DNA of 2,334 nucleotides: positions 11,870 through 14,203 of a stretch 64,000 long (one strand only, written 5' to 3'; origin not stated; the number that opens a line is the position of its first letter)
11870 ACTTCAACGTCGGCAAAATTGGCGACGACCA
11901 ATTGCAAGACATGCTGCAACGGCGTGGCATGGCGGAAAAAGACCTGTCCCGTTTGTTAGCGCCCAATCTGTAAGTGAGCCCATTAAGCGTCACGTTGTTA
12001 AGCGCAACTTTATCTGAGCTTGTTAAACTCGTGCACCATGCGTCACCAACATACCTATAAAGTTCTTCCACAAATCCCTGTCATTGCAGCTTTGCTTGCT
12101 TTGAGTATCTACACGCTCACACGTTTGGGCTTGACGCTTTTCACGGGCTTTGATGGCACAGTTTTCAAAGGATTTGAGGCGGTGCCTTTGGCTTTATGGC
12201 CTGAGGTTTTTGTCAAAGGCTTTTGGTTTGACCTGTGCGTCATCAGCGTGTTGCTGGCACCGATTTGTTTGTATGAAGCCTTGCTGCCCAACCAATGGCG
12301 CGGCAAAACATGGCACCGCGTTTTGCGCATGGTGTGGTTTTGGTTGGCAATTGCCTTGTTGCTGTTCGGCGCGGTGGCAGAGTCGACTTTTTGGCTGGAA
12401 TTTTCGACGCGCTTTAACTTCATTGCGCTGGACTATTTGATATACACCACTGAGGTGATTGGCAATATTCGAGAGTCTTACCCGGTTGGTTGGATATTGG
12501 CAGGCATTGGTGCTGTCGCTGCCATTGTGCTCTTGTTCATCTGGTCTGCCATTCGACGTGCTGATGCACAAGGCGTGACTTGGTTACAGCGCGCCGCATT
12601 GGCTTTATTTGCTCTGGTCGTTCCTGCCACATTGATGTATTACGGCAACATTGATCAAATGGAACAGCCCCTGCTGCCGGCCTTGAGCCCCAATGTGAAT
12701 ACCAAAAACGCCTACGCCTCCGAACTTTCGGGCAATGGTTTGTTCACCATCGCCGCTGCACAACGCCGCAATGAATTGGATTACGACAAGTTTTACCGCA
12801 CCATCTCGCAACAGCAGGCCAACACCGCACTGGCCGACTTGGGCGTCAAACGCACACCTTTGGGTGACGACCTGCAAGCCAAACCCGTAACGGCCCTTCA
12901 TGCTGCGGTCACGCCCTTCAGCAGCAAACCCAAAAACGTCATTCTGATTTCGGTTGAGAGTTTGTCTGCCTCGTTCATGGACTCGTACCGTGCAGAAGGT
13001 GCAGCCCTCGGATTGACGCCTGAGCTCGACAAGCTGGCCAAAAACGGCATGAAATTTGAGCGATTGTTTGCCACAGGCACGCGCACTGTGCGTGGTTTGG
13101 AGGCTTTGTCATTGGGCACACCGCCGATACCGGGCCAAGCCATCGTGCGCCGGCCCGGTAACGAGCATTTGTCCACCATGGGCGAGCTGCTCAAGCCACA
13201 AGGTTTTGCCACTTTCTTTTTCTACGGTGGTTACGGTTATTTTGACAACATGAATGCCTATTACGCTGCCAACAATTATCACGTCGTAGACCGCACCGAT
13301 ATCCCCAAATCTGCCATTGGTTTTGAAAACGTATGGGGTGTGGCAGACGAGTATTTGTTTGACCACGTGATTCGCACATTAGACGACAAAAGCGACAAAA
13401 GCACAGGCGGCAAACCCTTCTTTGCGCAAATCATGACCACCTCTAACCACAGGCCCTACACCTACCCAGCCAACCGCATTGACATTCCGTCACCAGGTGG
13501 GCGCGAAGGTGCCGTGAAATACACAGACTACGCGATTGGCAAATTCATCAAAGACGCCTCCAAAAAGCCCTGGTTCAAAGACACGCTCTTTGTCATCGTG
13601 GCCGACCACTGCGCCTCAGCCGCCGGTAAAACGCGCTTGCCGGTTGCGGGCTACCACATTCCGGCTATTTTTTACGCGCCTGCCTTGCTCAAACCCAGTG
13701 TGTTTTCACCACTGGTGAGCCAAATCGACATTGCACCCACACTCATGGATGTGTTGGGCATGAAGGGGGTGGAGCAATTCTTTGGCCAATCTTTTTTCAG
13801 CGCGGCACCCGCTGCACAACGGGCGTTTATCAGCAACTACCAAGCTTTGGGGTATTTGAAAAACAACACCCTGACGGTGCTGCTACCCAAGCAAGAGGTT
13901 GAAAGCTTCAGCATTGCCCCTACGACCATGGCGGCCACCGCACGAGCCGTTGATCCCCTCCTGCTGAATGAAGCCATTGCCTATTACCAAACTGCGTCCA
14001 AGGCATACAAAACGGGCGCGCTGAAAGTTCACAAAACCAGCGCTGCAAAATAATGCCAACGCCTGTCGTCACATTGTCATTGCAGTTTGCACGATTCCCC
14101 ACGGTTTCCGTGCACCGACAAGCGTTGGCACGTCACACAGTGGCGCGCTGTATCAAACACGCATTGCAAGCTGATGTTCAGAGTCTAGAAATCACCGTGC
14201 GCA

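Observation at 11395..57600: A 65-70 bp two-hairpin repeat family at very high density (at least 10 copies in 64 kb)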

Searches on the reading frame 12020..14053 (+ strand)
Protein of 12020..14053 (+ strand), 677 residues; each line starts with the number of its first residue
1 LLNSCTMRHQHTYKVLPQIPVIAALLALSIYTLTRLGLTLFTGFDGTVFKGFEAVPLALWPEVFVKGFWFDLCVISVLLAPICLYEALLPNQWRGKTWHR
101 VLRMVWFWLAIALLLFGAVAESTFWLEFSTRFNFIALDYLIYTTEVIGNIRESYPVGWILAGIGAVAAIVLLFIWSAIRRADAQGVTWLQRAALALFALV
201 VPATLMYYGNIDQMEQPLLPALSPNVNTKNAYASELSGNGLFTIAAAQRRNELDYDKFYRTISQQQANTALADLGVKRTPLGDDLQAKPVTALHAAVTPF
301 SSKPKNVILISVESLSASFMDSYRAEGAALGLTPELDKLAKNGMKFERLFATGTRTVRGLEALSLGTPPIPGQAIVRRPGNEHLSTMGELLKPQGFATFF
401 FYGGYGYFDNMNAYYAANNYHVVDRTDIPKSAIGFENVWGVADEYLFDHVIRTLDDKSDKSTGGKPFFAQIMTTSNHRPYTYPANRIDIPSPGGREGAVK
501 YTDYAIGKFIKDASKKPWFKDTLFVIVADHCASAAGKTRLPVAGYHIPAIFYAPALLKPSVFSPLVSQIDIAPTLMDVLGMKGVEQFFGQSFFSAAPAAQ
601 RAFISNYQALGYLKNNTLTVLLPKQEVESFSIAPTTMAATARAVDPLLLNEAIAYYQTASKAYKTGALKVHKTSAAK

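Call 11: search_protein_families(library=ncbifam, proteins=[window:12020-14053:+], max_evalue=0.00001)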
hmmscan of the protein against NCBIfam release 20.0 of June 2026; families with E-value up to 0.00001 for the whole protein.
window:12020-14053:+ (677 aa): 5 families
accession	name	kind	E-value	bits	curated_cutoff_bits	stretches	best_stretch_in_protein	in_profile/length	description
NF009027.0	PRK12363.1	equivalog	1.3e-14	53.8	572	1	301-597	153-460/703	phosphoglycerol transferase I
NF053595.1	LptchSynLtaSGpos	equivalog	1.2e-13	50.5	970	1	302-594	235-542/626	lipoteichoic acid synthase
NF003000.0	PRK03776.1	equivalog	8.6e-10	37.3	574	1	302-533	159-398/763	phosphatidylglycerol--membrane-oligosaccharide glycerophosphotransferase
NF010322.0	PRK13759.1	equivalog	4e-08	32.2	481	0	497-603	272-390/486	arylsulfatase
TIGR03417.1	chol_sulfatase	equivalog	1.3e-07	30.9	433.45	0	497-590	257-358/500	choline-sulfatase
